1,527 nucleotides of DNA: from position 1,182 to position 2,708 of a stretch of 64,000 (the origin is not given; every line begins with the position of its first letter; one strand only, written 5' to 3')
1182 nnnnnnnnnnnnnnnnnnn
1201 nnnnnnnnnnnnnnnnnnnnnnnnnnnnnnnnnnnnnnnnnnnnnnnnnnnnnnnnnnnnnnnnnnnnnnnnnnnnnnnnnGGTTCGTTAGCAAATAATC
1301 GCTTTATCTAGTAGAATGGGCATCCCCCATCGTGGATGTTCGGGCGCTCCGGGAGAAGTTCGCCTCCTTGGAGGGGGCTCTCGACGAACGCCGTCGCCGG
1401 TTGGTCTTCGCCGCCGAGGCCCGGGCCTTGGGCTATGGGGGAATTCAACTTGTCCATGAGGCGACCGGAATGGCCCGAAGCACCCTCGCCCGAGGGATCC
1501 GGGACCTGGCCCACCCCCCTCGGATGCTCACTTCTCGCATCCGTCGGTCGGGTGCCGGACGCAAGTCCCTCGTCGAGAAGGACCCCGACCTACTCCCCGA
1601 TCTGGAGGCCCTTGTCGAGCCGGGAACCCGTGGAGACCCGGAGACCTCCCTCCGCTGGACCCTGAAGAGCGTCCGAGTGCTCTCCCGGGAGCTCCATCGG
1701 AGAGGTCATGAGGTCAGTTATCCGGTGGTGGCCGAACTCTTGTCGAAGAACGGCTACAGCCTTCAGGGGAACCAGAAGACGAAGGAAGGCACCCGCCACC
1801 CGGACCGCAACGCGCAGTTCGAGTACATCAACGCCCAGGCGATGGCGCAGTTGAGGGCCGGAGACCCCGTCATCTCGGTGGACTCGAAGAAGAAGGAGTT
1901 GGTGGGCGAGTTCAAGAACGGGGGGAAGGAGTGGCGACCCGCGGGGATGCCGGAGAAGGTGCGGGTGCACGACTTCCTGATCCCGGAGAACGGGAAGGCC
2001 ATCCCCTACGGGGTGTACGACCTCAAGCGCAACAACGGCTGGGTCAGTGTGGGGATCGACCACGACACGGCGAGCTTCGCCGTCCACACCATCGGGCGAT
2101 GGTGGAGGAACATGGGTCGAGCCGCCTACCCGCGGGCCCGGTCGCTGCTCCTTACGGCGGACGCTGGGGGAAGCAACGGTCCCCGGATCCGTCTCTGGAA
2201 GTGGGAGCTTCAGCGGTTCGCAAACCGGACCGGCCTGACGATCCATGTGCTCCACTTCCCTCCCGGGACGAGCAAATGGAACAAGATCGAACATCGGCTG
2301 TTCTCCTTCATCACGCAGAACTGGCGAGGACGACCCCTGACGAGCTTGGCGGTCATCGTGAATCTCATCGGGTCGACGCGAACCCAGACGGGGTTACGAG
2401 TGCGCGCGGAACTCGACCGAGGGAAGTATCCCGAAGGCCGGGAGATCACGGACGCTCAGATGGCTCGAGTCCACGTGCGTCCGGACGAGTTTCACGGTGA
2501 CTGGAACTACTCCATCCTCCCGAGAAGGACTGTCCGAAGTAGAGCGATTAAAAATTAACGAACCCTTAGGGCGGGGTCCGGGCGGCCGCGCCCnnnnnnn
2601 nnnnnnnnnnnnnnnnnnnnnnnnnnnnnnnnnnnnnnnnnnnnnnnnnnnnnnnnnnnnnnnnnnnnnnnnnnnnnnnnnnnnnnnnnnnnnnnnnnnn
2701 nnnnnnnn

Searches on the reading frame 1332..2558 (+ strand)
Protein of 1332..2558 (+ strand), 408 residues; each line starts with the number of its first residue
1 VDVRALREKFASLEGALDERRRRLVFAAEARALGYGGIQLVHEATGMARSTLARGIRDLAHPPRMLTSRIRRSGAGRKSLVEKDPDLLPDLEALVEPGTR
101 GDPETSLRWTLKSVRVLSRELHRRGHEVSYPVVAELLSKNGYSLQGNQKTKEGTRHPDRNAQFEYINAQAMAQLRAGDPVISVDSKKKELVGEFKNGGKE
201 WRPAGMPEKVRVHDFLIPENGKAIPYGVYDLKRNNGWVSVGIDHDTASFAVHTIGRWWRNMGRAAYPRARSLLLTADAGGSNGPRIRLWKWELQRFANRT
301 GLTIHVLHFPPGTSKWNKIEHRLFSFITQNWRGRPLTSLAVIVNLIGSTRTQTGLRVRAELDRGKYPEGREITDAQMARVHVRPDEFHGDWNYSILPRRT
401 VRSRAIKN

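Call 38: search_protein_families(library=pfam, proteins=[window:1332-2558:+], max_evalue=0.01)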
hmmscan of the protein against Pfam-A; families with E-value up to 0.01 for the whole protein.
window:1332-2558:+ (408 aa): 1 family
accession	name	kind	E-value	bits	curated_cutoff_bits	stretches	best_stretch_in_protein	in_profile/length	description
PF07592.17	DDE_Tnp_ISAZ013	-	3e-141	470.3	26.9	1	90-397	1-308/308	Rhodopirellula transposase DDE domain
